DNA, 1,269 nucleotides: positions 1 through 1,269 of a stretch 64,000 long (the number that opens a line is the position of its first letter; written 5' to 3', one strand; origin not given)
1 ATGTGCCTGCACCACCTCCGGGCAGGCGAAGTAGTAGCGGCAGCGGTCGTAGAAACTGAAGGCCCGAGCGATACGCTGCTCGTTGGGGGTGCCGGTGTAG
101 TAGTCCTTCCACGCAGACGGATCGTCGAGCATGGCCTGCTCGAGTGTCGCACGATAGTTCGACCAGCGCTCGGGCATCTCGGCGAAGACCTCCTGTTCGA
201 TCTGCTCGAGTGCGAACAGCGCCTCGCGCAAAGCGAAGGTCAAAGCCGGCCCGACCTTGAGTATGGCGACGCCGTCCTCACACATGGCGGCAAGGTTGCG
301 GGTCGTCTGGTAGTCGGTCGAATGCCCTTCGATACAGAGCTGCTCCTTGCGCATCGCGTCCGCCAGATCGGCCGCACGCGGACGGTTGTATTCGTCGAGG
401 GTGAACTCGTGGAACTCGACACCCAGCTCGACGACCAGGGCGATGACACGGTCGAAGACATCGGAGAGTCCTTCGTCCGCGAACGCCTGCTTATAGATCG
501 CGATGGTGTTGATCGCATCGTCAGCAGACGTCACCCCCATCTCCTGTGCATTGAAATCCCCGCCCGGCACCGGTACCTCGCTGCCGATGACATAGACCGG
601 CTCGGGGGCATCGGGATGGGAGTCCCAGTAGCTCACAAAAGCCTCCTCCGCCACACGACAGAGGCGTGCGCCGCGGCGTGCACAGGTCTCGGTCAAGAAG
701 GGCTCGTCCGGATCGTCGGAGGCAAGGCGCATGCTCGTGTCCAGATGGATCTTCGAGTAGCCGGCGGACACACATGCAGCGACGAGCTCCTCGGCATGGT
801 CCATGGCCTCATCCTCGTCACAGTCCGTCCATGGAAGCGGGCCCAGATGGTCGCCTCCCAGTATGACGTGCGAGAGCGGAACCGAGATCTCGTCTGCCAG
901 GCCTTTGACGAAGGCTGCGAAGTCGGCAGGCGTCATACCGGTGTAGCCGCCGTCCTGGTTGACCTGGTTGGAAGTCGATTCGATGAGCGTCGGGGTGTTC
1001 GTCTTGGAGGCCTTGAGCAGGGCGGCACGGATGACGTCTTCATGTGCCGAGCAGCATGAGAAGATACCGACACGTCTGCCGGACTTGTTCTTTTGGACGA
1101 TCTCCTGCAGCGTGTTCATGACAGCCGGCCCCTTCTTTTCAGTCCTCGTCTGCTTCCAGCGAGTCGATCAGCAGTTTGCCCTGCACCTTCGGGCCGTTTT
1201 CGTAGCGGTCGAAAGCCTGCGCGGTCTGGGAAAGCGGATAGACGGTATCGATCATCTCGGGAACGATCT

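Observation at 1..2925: GatZ-like enzyme, Zn-dehydrogenase and cytidylyltransferase: a possible CDP-hexitol route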

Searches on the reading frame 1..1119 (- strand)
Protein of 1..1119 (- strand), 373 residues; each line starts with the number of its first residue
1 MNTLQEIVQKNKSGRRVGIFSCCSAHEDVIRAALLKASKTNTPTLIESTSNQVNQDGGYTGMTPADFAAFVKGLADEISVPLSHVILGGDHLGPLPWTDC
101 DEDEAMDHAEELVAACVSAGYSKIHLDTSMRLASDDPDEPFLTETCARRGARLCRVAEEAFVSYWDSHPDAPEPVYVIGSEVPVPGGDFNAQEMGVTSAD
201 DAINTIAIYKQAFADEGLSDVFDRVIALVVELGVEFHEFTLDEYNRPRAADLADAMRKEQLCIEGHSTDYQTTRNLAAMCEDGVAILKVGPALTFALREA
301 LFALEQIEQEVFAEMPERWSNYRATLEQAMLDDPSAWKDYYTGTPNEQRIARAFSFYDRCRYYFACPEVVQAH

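Call 6: search_protein_families(library=pfam, proteins=[window:1-1119:-], max_evalue=0.01)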
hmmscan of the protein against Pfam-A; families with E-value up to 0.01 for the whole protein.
window:1-1119:- (373 aa): 2 families
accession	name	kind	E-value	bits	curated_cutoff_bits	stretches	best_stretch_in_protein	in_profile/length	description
PF08013.17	GatZ_KbaZ-like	-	2.5e-151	504.5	26.7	1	4-372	1-362/420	D-tagatose-1,6-bisphosphate aldolase subunit GatZ/KbaZ-like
PF01116.26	F_bP_aldolase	-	0.0076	16.2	25.5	0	3-129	2-105/277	Fructose-bisphosphate aldolase class-II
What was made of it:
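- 1..1119 (-): GatZ/KbaZ-family protein: the N-terminal 373 of 441 aa, with the C-terminus beyond the window edge. Predicted Zn-dependent fructose-6-P/tagatose-6-P C4-epimerase. PF08013 at 2.5e-151 (call 6).
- On GatZ/KbaZ family (PF08013): PF08013 at 2.5e-151, profile positions 1-362 of 420 in the truncated ORF (call 6).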

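Call 7: search_protein_families(library=ncbifam, proteins=[window:1-1119:-], max_evalue=0.01)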
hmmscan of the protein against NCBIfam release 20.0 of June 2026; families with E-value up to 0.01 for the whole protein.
window:1-1119:- (373 aa): 3 families
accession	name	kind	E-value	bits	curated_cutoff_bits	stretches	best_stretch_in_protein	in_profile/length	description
TIGR02810.1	agaZ_gatZ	equivalog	9.8e-131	436.5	568.8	1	5-372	1-362/420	D-tagatose-bisphosphate aldolase, class II, non-catalytic subunit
NF012002.0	PRK15458.1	equivalog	2.6e-119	399.1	707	1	1-372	1-366/428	tagatose-bisphosphate aldolase subunit KbaZ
NF011626.0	PRK15052.1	equivalog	1.4e-108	363.4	579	1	5-370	2-359/421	tagatose-bisphosphate aldolase subunit GatZ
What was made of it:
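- On GatZ/KbaZ as partner of a class II tagatose-bisphosphate aldolase (TIGR02810 / GatZ / KbaZ equivalogs): Scores are 436.5 against 568.8, 399 against 707 and 363 against 579 (call 7; the ORF is truncated, which lowers the scores).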

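Call 9: find_homologous_proteins(query=window:1-1119:-, max_evalue=1e-10)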
Query window:1-1119:- (373 aa): 8000 proteins with E <= 1e-10 among 8000 candidates; the best 120 are listed.
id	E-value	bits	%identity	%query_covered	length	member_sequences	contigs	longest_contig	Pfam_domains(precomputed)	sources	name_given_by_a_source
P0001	9.5e-253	856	100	100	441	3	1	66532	PF08013.18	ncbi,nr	ncbi:MAG: class II D-tagatose-bisphosphate aldolase, non-catalytic subunit [Coriobacteriaceae bacter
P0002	8.9e-189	645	76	100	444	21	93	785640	PF08013.18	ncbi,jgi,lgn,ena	jgi:D-tagatose-1,6-bisphosphate aldolase subunit GatZ/KbaZ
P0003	7.7e-185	632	73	100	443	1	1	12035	PF08013.18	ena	-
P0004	1.3e-184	632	74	100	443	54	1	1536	PF08013.18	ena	-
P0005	1.4e-181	622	74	100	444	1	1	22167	PF08013.18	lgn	-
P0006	1.5e-179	615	73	100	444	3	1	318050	PF08013.18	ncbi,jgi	ncbi:MAG: class II D-tagatose-bisphosphate aldolase non-catalytic subunit [Eggerthellaceae bacterium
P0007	1.3e-178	612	73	100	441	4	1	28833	PF08013.18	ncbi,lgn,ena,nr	ncbi:MAG: class II D-tagatose-bisphosphate aldolase, non-catalytic subunit [Coriobacteriales bacteri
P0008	1.4e-175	602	70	100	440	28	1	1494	PF08013.18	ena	-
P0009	2.5e-175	601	70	100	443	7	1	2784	PF08013.18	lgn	-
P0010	1.8e-174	598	70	100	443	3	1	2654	PF08013.18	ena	-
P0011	1.2e-173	595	70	100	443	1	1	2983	PF08013.18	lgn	-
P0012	1.4e-173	595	69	100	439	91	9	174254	PF08013.18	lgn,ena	-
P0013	3.1e-173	594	70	100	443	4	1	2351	PF08013.18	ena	-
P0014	3.7e-173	594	71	100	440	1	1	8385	PF08013.18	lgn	-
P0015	1.6e-172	592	70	100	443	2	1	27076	PF08013.18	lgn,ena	-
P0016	4.0e-172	590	70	100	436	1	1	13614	PF08013.18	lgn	-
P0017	8.8e-172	589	70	100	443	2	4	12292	PF08013.18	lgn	-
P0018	1.4e-171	589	69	100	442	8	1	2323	PF08013.18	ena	-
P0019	2.1e-170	585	69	100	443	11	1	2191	PF08013.18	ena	-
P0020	4.0e-170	584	68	100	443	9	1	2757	PF08013.18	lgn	-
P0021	1.1e-169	582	69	100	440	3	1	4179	PF08013.18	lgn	-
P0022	2.7e-169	581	68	100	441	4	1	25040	PF08013.18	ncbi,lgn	-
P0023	2.8e-169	581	68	100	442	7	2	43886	PF08013.18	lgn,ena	-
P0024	2.0e-168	578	67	100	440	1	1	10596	PF08013.18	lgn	-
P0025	3.1e-168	578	67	100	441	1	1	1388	PF08013.18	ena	-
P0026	3.2e-168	578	68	100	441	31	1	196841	PF08013.18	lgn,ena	-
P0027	1.2e-167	576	69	100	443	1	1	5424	PF08013.18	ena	-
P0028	4.3e-165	567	67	100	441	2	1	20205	PF08013.18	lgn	-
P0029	8.0e-164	563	66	100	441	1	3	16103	PF08013.18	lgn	-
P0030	8.1e-163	560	65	100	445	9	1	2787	PF08013.18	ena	-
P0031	9.4e-162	556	66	100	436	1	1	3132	PF08013.18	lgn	-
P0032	4.6e-161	554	66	100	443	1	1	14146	PF08013.18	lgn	-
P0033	9.2e-161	553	66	100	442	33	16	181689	PF08013.18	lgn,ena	-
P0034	2.1e-160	552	65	100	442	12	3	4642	PF08013.18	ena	-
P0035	7.2e-158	544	65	100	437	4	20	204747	PF08013.18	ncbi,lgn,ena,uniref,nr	ncbi:class II D-tagatose-bisphosphate aldolase non-catalytic subunit [Paraeggerthella sp. LCP19S3_G8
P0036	3.8e-156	538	66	100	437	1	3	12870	PF08013.18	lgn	-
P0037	4.4e-154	531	64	98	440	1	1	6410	PF08013.18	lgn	-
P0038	3.3e-153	528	63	100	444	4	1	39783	PF08013.18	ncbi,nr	ncbi:MAG: class II D-tagatose-bisphosphate aldolase, non-catalytic subunit [Coriobacteriales bacteri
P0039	2.0e-148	512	62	100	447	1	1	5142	PF08013.18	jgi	jgi:D-tagatose-1,6-bisphosphate aldolase subunit GatZ/KbaZ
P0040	2.6e-148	512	63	100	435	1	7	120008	PF08013.18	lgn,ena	-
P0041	3.3e-146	505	61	100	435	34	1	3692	PF08013.18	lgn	-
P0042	1.6e-145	503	61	100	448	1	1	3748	PF08013.18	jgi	jgi:D-tagatose-1,6-bisphosphate aldolase subunit GatZ/KbaZ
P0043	4.7e-145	501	60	100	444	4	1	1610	PF08013.18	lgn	-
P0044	2.8e-144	499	61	99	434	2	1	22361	PF08013.18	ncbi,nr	ncbi:MAG: class II D-tagatose-bisphosphate aldolase, non-catalytic subunit [Coriobacteriales bacteri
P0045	2.8e-144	499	62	100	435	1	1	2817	PF08013.18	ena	-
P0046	3.1e-144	499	59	100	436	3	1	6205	PF08013.18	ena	-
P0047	3.8e-144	498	60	100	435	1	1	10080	PF08013.18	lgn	-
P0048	1.4e-143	497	60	100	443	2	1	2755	PF08013.18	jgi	jgi:D-tagatose-1,6-bisphosphate aldolase subunit GatZ/KbaZ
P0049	4.6e-143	495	60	100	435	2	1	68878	PF08013.18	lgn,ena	-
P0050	1.4e-142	493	61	98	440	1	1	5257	PF08013.18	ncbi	-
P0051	3.9e-142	492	60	100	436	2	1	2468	PF08013.18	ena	-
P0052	4.1e-142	492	69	84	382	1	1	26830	PF08013.18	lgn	-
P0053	5.9e-142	491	59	100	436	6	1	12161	PF08013.18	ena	-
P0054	9.4e-142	491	61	99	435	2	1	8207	PF08013.18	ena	-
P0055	9.7e-142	490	60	100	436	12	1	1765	PF08013.18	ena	-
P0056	2.7e-141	489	61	95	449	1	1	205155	PF08013.18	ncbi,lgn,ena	-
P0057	3.7e-141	489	61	99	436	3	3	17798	PF08013.18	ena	-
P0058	6.4e-141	488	59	100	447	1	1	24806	PF08013.18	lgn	-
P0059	1.5e-140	487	59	100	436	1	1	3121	PF08013.18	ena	-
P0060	2.6e-140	486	61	100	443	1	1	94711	PF08013.18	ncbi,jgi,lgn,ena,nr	ncbi:MAG: class II D-tagatose-bisphosphate aldolase, non-catalytic subunit [Coriobacteriia bacterium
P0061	4.7e-140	485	59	100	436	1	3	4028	PF08013.18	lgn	-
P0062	5.7e-140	485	60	100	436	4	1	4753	PF08013.18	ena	-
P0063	6.6e-140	484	60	100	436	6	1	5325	PF08013.18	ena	-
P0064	3.7e-139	482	59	100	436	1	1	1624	PF08013.18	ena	-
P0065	5.1e-139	482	59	100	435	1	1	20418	PF08013.18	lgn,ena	-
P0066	7.7e-139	481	62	98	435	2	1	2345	PF08013.18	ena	-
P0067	1.8e-138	480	59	100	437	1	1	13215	PF08013.18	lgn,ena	-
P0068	2.6e-138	479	58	100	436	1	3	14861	PF08013.18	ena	-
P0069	2.2e-137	476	59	100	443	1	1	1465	PF08013.18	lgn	-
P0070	5.3e-137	475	59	100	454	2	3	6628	PF08013.18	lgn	-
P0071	5.7e-137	475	59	99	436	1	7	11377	PF08013.18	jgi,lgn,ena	-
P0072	2.2e-136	473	63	92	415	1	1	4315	PF08013.18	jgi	jgi:D-tagatose-1,6-bisphosphate aldolase subunit GatZ/KbaZ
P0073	2.4e-136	473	60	99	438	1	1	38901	PF08013.18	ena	-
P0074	5.1e-136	472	60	100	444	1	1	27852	PF08013.18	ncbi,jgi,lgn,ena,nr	ncbi:MAG: class II D-tagatose-bisphosphate aldolase, non-catalytic subunit [Coriobacteriia bacterium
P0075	1.6e-133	463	60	99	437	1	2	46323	PF08013.18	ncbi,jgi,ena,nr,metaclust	ncbi:MAG: class II D-tagatose-bisphosphate aldolase, non-catalytic subunit [Actinomycetia bacterium]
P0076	5.3e-133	462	57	100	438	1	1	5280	PF08013.18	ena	-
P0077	1.4e-132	460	57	100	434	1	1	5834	PF08013.18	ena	-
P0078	1.8e-132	460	57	98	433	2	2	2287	PF08013.18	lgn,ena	-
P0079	7.7e-131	455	60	99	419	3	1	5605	PF08013.18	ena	-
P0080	6.9e-130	452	59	95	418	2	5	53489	PF08013.18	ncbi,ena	-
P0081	7.4e-127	442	47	98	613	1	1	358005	PF08013.18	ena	-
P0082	1.1e-125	438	56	100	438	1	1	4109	PF08013.18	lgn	-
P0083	2.5e-121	423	54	99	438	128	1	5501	PF08013.18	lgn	-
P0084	9.5e-121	421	55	98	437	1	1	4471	PF08013.18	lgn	-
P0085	1.3e-120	421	55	99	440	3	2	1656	PF08013.18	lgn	-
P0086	1.4e-120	421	55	98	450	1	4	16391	PF08013.18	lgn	-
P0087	3.4e-120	420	53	99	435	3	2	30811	PF08013.18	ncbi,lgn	-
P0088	3.5e-120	420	54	99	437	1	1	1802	PF08013.18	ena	-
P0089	4.5e-120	419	55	99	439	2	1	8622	PF08013.18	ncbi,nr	ncbi:MAG: class II D-tagatose-bisphosphate aldolase, non-catalytic subunit [Oscillospiraceae bacteri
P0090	4.8e-120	419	53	99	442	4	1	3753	PF08013.18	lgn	-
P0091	8.6e-120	418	55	99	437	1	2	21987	PF08013.18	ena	-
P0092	9.0e-120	418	54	99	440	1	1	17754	PF08013.18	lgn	-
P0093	9.3e-120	418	54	99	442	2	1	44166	PF08013.18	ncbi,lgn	-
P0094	1.9e-119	417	53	100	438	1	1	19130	PF08013.18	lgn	-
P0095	2.1e-119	417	54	99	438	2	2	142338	PF08013.18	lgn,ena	-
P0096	2.1e-119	417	54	99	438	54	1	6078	PF08013.18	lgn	-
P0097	3.6e-119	416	54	99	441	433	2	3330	PF08013.18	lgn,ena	-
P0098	3.6e-119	416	56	94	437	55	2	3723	PF08013.18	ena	-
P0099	4.3e-119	416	54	99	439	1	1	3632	PF08013.18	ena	-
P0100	9.1e-119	415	54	99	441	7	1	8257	PF08013.18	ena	-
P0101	1.0e-118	415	54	99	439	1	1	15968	PF08013.18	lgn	-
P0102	1.5e-118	414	55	99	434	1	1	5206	PF08013.18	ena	-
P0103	1.5e-118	414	55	99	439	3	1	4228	PF08013.18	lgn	-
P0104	1.5e-118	414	53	99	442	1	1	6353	PF08013.18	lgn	-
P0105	1.7e-118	414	53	100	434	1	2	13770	PF08013.18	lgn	-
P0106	1.9e-118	414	54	99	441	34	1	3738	PF08013.18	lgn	-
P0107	2.3e-118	414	55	99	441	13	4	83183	PF08013.18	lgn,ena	-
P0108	2.4e-118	414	55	97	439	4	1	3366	PF08013.18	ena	-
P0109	2.5e-118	414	54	99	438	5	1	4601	PF08013.18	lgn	-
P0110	2.6e-118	413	54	99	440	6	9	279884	PF08013.18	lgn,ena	-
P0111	2.9e-118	413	54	99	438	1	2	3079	PF08013.18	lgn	-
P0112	3.2e-118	413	54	99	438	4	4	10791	PF08013.18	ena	-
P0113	3.7e-118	413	54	99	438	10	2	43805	PF08013.18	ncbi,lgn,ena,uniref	uniref:class II D-tagatose-bisphosphate aldolase non-catalytic subunit n=1 Tax=Candidatus Fimivicinu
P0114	3.8e-118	413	56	99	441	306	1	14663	PF08013.18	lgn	-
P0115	4.5e-118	413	54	96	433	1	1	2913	PF08013.18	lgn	-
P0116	4.8e-118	413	54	98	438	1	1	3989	PF08013.18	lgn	-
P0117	5.0e-118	412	56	97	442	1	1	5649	PF08013.18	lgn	-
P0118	6.5e-118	412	54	99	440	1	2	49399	PF08013.18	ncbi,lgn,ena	-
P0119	7.1e-118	412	54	99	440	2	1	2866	PF08013.18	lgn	-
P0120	8.3e-118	412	54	99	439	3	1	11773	PF08013.18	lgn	-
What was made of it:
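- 1..1119 (-): The full-length protein is P0001 (call 9).
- Checked: The full-length GatZ-like protein is P0001 (441 aa, 100% identical over the 373 residues, call 9).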

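Call 10: find_encoding_contigs(protein=P0001, flank=10000, max_places=4)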
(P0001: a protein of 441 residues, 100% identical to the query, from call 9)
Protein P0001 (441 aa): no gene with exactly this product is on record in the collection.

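Call 11: find_encoding_contigs(protein=P0002, flank=10000, max_places=6)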
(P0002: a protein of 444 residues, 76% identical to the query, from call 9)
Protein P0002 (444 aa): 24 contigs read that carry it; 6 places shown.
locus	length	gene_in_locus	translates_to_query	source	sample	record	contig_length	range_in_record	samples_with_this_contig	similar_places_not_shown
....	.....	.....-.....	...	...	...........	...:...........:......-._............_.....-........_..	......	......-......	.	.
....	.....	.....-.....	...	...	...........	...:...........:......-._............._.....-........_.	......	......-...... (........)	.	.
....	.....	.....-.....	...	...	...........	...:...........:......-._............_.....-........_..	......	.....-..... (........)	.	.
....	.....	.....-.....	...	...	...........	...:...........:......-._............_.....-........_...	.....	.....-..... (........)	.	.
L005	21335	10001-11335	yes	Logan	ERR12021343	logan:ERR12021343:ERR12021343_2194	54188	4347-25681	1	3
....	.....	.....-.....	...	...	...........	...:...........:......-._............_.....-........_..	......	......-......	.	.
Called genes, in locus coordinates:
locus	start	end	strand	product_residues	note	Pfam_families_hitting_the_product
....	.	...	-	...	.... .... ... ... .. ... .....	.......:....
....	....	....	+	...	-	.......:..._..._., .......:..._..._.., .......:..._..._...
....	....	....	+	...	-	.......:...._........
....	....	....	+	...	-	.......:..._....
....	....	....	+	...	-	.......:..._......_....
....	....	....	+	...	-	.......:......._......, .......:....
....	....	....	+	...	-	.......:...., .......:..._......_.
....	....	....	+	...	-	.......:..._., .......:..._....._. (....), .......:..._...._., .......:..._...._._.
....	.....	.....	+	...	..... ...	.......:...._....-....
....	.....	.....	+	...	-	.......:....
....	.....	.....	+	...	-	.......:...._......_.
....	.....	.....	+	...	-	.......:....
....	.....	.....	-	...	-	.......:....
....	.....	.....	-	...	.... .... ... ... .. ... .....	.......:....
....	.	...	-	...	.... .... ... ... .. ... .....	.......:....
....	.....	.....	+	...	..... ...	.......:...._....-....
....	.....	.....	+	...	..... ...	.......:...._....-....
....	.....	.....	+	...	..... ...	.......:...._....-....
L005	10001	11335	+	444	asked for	PF08013:GatZ_KbaZ-like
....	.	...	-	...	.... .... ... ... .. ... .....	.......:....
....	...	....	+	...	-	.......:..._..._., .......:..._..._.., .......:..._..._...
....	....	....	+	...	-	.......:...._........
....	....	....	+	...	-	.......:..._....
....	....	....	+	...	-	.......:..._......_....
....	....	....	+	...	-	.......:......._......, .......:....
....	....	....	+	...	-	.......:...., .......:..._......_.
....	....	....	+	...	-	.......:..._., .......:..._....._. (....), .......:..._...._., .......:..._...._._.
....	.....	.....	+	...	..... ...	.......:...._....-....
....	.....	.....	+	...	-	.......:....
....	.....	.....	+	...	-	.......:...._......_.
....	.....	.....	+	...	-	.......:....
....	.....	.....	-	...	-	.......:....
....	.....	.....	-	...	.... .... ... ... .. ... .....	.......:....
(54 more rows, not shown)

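Call 13: search_solved_structures(query=P0001, max_evalue=0.001, show_alignments=2)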
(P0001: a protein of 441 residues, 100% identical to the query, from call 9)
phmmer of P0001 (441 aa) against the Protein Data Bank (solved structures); distinct sequences matched with E-value up to 0.001: 2.
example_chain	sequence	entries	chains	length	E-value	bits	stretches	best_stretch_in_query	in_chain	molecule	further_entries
2fiq_A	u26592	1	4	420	3e-102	346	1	6-425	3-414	putative tagatose 6-phosphate kinase 1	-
3txv_A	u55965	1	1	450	2.8e-101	342.8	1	14-425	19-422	Probable tagatose 6-phosphate kinase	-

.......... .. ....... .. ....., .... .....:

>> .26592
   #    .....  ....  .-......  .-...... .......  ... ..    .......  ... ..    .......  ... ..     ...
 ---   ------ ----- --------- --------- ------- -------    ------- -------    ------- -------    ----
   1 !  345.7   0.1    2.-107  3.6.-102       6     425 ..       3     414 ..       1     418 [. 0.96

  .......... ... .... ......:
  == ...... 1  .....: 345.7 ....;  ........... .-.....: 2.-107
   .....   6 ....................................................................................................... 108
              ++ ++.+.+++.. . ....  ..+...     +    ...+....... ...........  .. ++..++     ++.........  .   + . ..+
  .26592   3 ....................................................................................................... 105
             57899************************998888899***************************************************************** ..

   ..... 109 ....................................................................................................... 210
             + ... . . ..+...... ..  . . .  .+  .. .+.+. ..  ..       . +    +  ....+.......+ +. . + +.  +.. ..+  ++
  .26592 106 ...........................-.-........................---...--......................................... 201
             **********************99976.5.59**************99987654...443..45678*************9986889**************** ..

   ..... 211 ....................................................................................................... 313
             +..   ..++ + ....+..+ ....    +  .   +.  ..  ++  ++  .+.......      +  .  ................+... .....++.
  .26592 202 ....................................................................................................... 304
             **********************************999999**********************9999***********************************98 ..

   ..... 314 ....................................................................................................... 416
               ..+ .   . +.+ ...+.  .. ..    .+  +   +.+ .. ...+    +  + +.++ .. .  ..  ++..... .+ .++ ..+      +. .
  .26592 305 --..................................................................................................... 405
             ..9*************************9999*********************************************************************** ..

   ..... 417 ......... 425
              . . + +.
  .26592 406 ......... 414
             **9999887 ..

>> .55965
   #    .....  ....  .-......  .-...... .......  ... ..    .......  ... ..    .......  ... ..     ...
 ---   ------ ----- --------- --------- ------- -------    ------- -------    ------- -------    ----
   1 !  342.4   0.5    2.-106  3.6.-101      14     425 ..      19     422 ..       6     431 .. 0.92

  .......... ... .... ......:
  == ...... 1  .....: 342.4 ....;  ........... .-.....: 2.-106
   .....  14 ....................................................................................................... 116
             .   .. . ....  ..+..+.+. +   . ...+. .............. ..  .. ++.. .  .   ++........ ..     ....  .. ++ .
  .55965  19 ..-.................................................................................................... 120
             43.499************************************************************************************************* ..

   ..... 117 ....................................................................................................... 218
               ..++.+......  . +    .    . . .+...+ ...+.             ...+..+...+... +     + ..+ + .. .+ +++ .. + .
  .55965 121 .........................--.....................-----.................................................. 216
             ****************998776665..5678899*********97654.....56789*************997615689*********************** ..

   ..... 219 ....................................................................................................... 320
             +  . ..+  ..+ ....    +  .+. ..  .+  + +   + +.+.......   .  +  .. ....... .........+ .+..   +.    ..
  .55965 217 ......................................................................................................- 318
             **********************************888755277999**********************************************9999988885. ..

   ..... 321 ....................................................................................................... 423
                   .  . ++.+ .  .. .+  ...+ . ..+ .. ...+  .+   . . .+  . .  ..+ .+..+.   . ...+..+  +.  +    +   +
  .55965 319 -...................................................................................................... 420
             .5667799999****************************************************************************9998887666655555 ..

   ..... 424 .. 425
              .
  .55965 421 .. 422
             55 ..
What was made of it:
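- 1..1119 (-): Matches PDB 2fiq (E. coli GatZ) at 3e-102 and 3txv (S. meliloti) at 3e-101 (call 13).
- On GatZ/KbaZ family (PF08013): P0001 aligns end to end with PDB 2fiq and 3txv (call 13).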

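Call 20: find_encoding_contigs(protein=P0035, flank=8000, max_places=2)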
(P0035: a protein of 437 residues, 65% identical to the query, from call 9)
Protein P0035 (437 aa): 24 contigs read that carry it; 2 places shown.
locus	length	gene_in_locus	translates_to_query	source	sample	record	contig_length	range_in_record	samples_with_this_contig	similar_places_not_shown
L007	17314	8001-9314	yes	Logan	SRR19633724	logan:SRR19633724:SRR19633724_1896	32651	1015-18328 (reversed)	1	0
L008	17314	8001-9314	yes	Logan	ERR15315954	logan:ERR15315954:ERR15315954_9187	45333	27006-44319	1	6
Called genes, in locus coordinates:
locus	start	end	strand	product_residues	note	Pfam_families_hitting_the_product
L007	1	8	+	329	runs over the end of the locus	PF03816:LytR_cpsA_psr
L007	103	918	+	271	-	PF01061:ABC2_membrane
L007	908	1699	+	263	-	PF00005:ABC_tran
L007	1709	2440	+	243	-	PF01128:IspD, PF12804:NTP_transf_3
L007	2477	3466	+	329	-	PF08240:ADH_N, PF16912:Glu_dehyd_C (weak), PF00107:ADH_zinc_N (weak)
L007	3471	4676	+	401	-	PF04464:Glyphos_transf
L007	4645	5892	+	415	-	PF04464:Glyphos_transf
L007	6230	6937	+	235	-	PF01128:IspD, PF12804:NTP_transf_3 (weak)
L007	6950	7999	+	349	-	PF08240:ADH_N, PF00107:ADH_zinc_N, PF13602:ADH_zinc_N_2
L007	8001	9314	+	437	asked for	PF08013:GatZ_KbaZ-like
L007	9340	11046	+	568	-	PF04991:LicD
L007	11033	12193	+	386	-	PF01757:Acyl_transf_3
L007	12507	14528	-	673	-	PF20176:DUF6541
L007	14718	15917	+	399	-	PF03816:LytR_cpsA_psr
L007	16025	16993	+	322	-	PF03816:LytR_cpsA_psr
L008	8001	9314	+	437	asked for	PF08013:GatZ_KbaZ-like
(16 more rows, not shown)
